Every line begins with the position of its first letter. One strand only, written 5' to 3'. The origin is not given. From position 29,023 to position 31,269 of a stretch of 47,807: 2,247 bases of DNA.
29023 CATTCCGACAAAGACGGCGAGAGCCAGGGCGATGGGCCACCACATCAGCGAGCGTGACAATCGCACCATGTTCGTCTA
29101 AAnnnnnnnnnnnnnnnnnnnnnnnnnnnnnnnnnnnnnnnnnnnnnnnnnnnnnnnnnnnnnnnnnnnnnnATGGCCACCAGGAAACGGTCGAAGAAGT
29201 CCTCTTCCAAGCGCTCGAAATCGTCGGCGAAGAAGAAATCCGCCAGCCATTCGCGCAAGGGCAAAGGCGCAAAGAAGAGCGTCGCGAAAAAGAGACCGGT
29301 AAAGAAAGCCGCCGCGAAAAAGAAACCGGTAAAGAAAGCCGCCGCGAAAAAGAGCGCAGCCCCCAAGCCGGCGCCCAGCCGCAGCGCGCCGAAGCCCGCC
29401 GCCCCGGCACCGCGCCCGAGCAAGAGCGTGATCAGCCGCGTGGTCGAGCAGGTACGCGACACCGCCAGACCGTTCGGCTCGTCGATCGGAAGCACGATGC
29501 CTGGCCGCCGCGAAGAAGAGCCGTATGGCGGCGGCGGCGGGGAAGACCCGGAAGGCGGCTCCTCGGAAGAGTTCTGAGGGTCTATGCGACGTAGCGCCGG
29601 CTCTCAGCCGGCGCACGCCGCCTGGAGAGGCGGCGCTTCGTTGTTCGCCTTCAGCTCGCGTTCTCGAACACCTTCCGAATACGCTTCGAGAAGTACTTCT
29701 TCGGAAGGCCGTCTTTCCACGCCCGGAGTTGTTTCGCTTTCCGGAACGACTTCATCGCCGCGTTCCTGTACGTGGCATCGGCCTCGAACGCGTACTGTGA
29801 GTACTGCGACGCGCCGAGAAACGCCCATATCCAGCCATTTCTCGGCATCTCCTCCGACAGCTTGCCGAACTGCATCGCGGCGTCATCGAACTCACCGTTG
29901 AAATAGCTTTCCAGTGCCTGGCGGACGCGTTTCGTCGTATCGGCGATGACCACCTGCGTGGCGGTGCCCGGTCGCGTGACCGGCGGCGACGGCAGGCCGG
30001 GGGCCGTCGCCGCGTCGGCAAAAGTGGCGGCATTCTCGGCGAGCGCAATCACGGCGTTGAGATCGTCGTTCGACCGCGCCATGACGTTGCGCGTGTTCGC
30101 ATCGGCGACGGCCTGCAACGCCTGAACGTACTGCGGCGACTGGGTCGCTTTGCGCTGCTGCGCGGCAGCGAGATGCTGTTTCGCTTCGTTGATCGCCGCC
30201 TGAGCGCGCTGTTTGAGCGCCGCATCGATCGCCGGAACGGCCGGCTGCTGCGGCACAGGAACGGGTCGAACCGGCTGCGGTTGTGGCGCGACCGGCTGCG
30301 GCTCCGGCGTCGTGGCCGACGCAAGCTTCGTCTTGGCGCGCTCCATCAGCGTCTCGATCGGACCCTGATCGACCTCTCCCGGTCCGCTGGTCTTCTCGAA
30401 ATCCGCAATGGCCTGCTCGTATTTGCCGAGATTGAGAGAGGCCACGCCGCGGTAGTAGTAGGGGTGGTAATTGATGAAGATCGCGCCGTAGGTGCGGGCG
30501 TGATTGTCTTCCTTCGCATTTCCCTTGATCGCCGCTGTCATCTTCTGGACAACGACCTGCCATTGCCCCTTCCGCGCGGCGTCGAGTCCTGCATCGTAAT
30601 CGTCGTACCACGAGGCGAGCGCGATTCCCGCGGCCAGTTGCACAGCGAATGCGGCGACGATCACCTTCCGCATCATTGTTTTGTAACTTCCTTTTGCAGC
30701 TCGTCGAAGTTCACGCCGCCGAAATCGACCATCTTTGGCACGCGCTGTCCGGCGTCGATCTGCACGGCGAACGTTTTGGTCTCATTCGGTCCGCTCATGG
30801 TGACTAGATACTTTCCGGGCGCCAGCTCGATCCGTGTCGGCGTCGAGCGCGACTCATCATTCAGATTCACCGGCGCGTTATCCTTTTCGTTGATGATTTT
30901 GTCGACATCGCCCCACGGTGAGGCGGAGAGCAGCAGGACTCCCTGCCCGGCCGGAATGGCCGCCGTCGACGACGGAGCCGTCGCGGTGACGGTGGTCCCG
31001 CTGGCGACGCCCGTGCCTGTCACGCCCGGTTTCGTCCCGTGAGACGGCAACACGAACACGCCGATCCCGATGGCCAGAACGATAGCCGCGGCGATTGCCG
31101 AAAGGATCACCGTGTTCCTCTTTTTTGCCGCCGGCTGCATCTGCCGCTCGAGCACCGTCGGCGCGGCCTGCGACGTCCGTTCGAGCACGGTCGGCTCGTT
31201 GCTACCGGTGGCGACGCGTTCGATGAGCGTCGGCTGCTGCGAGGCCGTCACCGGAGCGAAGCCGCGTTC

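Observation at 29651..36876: Six-gene translationally coupled Ser/Thr phospho-signalling operon with three FHA readers and outputs on both sides of the membrane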

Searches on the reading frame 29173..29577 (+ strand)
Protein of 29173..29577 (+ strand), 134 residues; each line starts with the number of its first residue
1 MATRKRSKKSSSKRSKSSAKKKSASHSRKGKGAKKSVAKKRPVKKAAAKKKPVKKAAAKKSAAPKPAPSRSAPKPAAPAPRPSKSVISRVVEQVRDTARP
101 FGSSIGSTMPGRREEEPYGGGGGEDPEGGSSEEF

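Call 15: search_protein_families(library=pfam, proteins=[window:29173-29577:+], max_evalue=1)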
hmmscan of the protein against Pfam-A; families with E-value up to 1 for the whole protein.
window:29173-29577:+ (134 aa): 1 family
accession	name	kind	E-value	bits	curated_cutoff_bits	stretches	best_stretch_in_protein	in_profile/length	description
PF07382.16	HC2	-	0.0023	18.5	40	1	4-77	46-146/194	Histone H1-like nucleoprotein HC2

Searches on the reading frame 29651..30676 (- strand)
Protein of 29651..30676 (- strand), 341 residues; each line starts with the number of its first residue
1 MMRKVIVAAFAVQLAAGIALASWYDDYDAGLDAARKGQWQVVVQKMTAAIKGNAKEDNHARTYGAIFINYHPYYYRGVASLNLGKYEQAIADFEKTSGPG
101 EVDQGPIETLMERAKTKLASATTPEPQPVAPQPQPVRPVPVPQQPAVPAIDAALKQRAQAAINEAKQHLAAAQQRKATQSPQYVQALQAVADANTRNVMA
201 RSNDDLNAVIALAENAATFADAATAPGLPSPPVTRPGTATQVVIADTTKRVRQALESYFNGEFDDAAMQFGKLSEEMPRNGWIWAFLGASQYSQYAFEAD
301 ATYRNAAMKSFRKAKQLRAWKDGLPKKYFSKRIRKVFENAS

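Call 3: search_protein_families(library=pfam, proteins=[window:29651-30676:-], max_evalue=0.01)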
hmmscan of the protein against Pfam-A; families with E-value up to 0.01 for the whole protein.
window:29651-30676:- (341 aa): 2 families
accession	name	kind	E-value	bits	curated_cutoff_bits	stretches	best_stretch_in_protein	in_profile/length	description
PF00515.34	TPR_1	-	1.7e-05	24.9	27.8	1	73-95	4-26/34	Tetratricopeptide repeat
PF07719.23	TPR_2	-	0.0013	19.1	27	1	73-95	4-26/34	Tetratricopeptide repeat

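Call 6: search_protein_families(library=ncbifam, proteins=[window:29651-30676:-], max_evalue=0.01)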
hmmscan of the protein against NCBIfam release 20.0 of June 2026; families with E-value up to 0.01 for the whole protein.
window:29651-30676:- (341 aa): 0 families

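Call 7: search_protein_families(library=padloc, proteins=[window:29651-30676:-], max_evalue=0.001)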
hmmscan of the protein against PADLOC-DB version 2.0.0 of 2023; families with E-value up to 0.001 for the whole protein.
window:29651-30676:- (341 aa): 1 family
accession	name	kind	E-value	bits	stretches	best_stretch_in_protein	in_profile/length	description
PDLC02612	DrmC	-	0.00042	17.9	1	129-193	68-131/235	DrmC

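Call 37: find_homologous_proteins(query=window:29651-30676:-, max_evalue=0.00001)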
Query window:29651-30676:- (341 aa): 1058 proteins with E <= 0.00001 among 8000 candidates; the best 120 are listed.
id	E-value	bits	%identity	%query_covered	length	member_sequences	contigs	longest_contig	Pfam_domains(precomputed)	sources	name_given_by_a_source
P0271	2.2e-218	742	100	100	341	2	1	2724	PF00515.35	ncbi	-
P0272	1.5e-186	637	80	100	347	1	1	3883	PF00515.35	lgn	-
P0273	4.1e-184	629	76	100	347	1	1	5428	PF00515.35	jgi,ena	-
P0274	3.2e-177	607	81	100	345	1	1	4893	PF00515.35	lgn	-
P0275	6.2e-169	580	77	100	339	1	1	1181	PF00515.35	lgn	-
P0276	3.6e-166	570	74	100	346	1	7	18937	PF00515.35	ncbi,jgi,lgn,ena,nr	ncbi:MAG TPA: tetratricopeptide repeat protein [Thermoanaerobaculia bacterium]|nr:tetratricopeptide 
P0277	3.1e-149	515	70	100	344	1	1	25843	PF07719.24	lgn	-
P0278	1.4e-146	506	60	78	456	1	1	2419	-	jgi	-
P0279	2.1e-146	506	65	100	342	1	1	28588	PF00515.35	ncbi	-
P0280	4.1e-143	495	60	100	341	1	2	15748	PF07719.24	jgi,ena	jgi:tetratricopeptide (TPR) repeat protein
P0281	8.3e-142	490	65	100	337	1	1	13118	PF00515.35,PF07719.24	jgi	jgi:tetratricopeptide (TPR) repeat protein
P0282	1.1e-141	490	61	100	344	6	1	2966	-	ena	-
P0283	1.9e-141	489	64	94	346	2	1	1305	PF00515.35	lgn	-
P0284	2.1e-141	489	64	99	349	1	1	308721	PF00515.35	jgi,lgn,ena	-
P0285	2.5e-141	489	65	100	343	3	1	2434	PF00515.35,PF07719.24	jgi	jgi:tetratricopeptide (TPR) repeat protein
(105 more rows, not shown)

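Call 48: predict_structure(alignment_id=A2)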
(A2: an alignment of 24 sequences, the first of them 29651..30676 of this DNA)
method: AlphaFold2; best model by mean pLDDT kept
length: 341 residues; sequences in the alignment: 24
mean_pLDDT: 71.9   pTM: 0.40
mean pLDDT of the five models: 71.9, 70.1, 59.0, 55.5, 52.6
residues with pLDDT >= 90: 40; 70-90: 195; 50-70: 30; < 50: 76
segments of 3 or more residues with pLDDT < 50: 1-21, 55-68, 124-147, 229-245
pLDDT, mean of each block of 10 residues (from residue 1): 39 40 68 81 82 49 42 86 88 74 71 86 46 42 47 85 90 86 84 84 76 79 66 37 56 75 84 84 91 81 92 90 78 88 71
secondary structure, 60 per line:
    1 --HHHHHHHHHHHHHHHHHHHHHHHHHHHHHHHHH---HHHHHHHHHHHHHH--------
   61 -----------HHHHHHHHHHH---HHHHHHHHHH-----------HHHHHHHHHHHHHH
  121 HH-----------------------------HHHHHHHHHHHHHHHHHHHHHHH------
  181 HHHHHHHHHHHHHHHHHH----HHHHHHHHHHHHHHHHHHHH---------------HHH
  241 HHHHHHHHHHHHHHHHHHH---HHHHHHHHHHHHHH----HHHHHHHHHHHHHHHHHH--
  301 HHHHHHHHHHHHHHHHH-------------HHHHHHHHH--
elements in order: H3-35 H39-52 H72-82 H86-95 H107-122 H152-174 H181-198 H203-222 H238-259 H263-276 H281-298 H301-317 H331-339

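Call 52: fold_search(model_id=the predicted structure, library=pdb)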
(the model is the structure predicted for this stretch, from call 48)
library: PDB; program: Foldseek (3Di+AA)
matches with E <= 10: 665; with E <= 0.001: 0
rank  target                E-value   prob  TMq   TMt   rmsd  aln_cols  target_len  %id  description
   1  7dhg_C                2.0e-03  1.00  0.23  0.18  20.5       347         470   14  Crystal structure of SARS-CoV-2 Orf9b complex with human TOM70 (released 2021-05-12)
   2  3fp3                  3.0e-03  0.99  0.20  0.14  20.0       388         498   13  Crystal structure of Tom71 (released 2009-07-28)
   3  2y4t_B                4.5e-03  0.92  0.18  0.15  22.8       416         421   11  Crystal structure of the human co-chaperone P58(IPK) (released 2011-08-10)
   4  3lca_A                4.7e-03  0.99  0.21  0.15  20.9       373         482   13  Structure of Tom71 complexed with Hsp70 Ssa1 C terminal tail indicating conformational plasticity (released 2010-12-22)
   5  8chy                  7.4e-03  1.00  0.20  0.25  18.0       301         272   15  Crystal structure of an 8-repeat consensus TPR superhelix with Zinc. (released 2024-02-21)
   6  2y4t_A                7.4e-03  0.89  0.18  0.15  22.8       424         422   12  Crystal structure of the human co-chaperone P58(IPK) (released 2011-08-10)
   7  7kw7_E                1.2e-02  0.92  0.16  0.17  23.6       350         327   10  Atomic cryoEM structure of Hsp90-Hsp70-Hop-GR (released 2021-12-08)
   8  4r7s                  1.3e-02  0.92  0.17  0.22  17.8       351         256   11  Crystal structure of a tetratricopeptide repeat protein (PARMER_03812) from Parabacteroides merdae ATCC 43184 at 2.39 A  (released 2014-10-01)
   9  2y4u                  1.3e-02  0.75  0.17  0.15  22.6       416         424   12  Crystal structure of human P58(IPK) in space group P312 (released 2011-08-10)
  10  9qhb                  1.5e-02  0.99  0.21  0.25  19.5       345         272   15  Crystal structure of 16-repeat CTPR protein with eliminated coordination sites (released 2025-10-22)
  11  5tqb_B                1.5e-02  0.85  0.19  0.19  20.5       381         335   14  Crystal structure of assembly chaperone of ribosomal protein L4 (Acl4) in complex with ribosomal protein L4 (RpL4) (released 2017-02-15)
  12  9qhc_B                2.1e-02  0.99  0.23  0.28  18.6       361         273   13  Crystal structure of 8-repeat CTPR protein with eliminated coordination sites (released 2025-10-22)
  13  3ieg_A                2.1e-02  0.63  0.16  0.16  25.1       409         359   12  Crystal Structure of P58(IPK) TPR Domain at 2.5 A (released 2010-03-31)
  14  9ijj_k                3.1e-02  0.84  0.19  0.09  19.7       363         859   14  In situ structure of the central apparatus in mouse sperm axoneme. (released 2025-06-04)
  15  7kdt_A                3.4e-02  0.92  0.24  0.19  26.8       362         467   15  Human Tom70 in complex with SARS CoV2 Orf9b (released 2020-10-21)
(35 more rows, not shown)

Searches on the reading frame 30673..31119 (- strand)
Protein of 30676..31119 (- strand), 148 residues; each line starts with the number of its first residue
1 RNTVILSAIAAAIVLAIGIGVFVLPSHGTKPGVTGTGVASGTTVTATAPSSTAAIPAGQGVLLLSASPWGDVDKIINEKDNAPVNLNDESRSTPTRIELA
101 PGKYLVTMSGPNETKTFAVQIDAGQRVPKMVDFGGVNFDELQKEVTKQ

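Call 15: search_protein_families(library=pfam, proteins=[window:30673-31050:-], max_evalue=1)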
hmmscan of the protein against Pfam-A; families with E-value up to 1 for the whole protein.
window:30673-31050:- (125 aa): 0 families

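Call 40: find_homologous_proteins(query=window:30676-31119:-, max_evalue=0.001)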
Query window:30676-31119:- (148 aa): 51 proteins with E <= 0.001 among 285 candidates.
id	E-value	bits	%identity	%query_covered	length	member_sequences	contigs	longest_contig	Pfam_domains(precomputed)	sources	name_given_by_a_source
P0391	1.2e-48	183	70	76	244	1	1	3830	-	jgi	jgi:hypothetical protein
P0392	6.7e-48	180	73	76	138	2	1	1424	-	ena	-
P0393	1.1e-45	173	63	92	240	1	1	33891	-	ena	-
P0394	2.6e-45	172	66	78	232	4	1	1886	-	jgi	jgi:hypothetical protein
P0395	5.4e-44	167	61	97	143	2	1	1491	-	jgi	jgi:hypothetical protein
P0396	1.6e-42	163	68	74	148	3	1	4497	-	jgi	-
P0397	3.0e-41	159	56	99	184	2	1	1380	-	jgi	jgi:hypothetical protein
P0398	1.6e-39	153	54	87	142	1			-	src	-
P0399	1.7e-39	153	57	99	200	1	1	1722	-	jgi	jgi:hypothetical protein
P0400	3.8e-38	148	62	63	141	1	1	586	-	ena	-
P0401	6.1e-38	148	57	63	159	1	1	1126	-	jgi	-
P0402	2.1e-37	146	52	87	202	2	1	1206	-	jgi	jgi:hypothetical protein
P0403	3.0e-37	146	65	63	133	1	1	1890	-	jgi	jgi:hypothetical protein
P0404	4.0e-37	145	50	99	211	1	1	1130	PF27911.1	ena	-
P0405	9.6e-37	144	70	66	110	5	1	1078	-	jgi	jgi:hypothetical protein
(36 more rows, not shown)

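Call 50: predict_structure(alignment_id=A3)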
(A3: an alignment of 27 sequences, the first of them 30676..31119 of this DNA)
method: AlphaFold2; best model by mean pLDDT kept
length: 148 residues; sequences in the alignment: 27
mean_pLDDT: 74.9   pTM: 0.59
mean pLDDT of the five models: 74.9, 69.0, 63.4, 61.9, 58.6
residues with pLDDT >= 90: 68; 70-90: 23; 50-70: 21; < 50: 36
segments of 3 or more residues with pLDDT < 50: 1-12, 18-23, 25-40
pLDDT, mean of each block of 10 residues (from residue 1): 39 48 43 39 59 87 92 96 92 93 97 95 95 79 69
secondary structure, 60 per line:
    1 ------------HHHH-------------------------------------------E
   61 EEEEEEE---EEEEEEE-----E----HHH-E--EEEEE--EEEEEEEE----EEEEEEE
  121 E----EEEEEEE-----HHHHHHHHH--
elements in order: H13-16 E60-67 E71-77 E95-99 E102-109 E114-121 E126-132 H138-146

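Call 53: fold_search(model_id=the predicted structure, library=pdb)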
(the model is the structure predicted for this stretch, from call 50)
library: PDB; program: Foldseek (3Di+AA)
matches with E <= 10: 1195; with E <= 0.001: 0
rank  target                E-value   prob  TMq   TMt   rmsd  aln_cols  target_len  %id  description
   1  4v4c_B                6.2e-03  1.00  0.34  0.20   3.7        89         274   12  Crystal Structure of Pyrogallol-Phloroglucinol Transhydroxylase from Pelobacter acidigallici (released 2014-07-09)
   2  3njx                  9.9e-03  1.00  0.37  0.12   4.6        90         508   23  Rhamnogalacturonan Lyase from Aspergillus aculeatus mutant H210A (released 2010-10-06)
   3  3phs                  1.1e-02  1.00  0.40  0.26   4.1       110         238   15  Crystal Structure of GBS52, the minor pilin in gram-positive pathogen Streptococcus agalactiae (released 2010-11-17)
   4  9k1u_D                1.1e-02  0.99  0.29  0.50   6.6        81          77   16  crystal structure of Rtks and Ppka complex (released 2025-10-22)
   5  9k1u_B                1.1e-02  0.99  0.30  0.50   6.5        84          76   14  crystal structure of Rtks and Ppka complex (released 2025-10-22)
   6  6hif_Y                2.4e-02  0.98  0.31  0.49   5.1        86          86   13  Kuenenia stuttgartiensis hydrazine dehydrogenase complex (released 2019-04-17)
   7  3e8v                  2.8e-02  0.92  0.29  0.43   4.8        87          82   14  Crystal structure of a possible transglutaminase-family protein proteolytic fragment from Bacteroides fragilis (released 2008-09-02)
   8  5o5i                  3.6e-02  0.80  0.24  0.35   9.6        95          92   12  Robo1 Ig5 (released 2018-01-17)
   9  4jkw                  4.0e-02  0.80  0.25  0.30  12.9       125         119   10  Structure of the extracellular domain of butyrophilin BTN3A1 in complex with Isopentenyl pyrophosphate (IPP) (released 2013-07-24)
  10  7muc_AH               5.1e-02  0.63  0.28  0.18   7.5       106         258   14  Legionella pneumophila Dot/Icm T4SS C1 Reconstruction (released 2021-10-06)
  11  2j71                  5.7e-02  0.80  0.28  0.37   6.9        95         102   10  alpha-glucan recognition by a family 41 carbohydrate-binding module from Thermotoga maritima pullulanase PulA (released 2006-10-17)
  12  8qjr_C                6.4e-02  0.82  0.31  0.30   6.3       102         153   17  BRG1 bromodomain in complex with VBC via compound 17 (released 2024-01-17)
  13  8qjr_F                6.4e-02  0.82  0.31  0.30   6.3       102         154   17  BRG1 bromodomain in complex with VBC via compound 17 (released 2024-01-17)
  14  1wwa_Y                7.6e-02  0.63  0.28  0.36  19.8       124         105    9  NGF BINDING DOMAIN OF HUMAN TRKA RECEPTOR (released 1999-07-07)
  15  7pq4_MODEL_1_A        8.6e-02  0.94  0.28  0.42   4.5        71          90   17  NMR Structure of RgpB C-terminal Domain (released 2022-09-28)
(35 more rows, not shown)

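Call 54: search_protein_families(library=pfam, alignment_id=A3, max_evalue=10)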
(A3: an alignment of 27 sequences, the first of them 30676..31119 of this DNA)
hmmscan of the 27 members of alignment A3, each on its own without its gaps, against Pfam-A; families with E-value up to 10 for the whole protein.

A. member 1, window:30676-31119:- (148 aa): 1 family
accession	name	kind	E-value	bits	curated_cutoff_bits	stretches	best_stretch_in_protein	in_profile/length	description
PF02588.21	YitT_membrane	-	0.41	10.4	24.3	1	6-44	3-41/205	Uncharacterised 5xTM membrane BCR, YitT family COG1284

B. families by the number of members that match (of 27 scanned): 45 families (the first 25 are shown)
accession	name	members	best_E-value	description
PF08308.17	PEGA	15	0.00035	PEGA domain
PF13620.12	CarboxypepD_reg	13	0.00025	Carboxypeptidase regulatory-like domain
PF14900.11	DUF4493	10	0.0048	Domain of unknown function (DUF4493)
PF09716.15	ETRAMP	6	0.088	Malarial early transcribed membrane protein (ETRAMP)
PF20712.2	CyanoTRADDas_TM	4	0.025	Cyanobacterial TRADD-N associated 2-Transmembrane domain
PF11346.13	DUF3149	3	0.043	Protein of unknown function (DUF3149)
PF04632.18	FUSC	2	0.047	Fusaric acid resistance protein family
PF17962.7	bMG6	2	0.07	Bacterial macroglobulin domain 6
PF01148.25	CTP_transf_1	2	0.12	Cytidylyltransferase family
PF09534.15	Trp_oprn_chp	1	0.0018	Tryptophan-associated transmembrane protein (Trp_oprn_chp)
PF04151.21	PPC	1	0.028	Bacterial pre-peptidase C-terminal domain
PF13536.12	EmrE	1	0.031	Putative multidrug resistance efflux transporter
PF25192.1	DiatomPyrShell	1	0.042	Diatom pyrenoid shell protein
PF09446.15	VMA21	1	0.047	VMA21-like domain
PF12693.12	GspL_C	1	0.062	GspL periplasmic domain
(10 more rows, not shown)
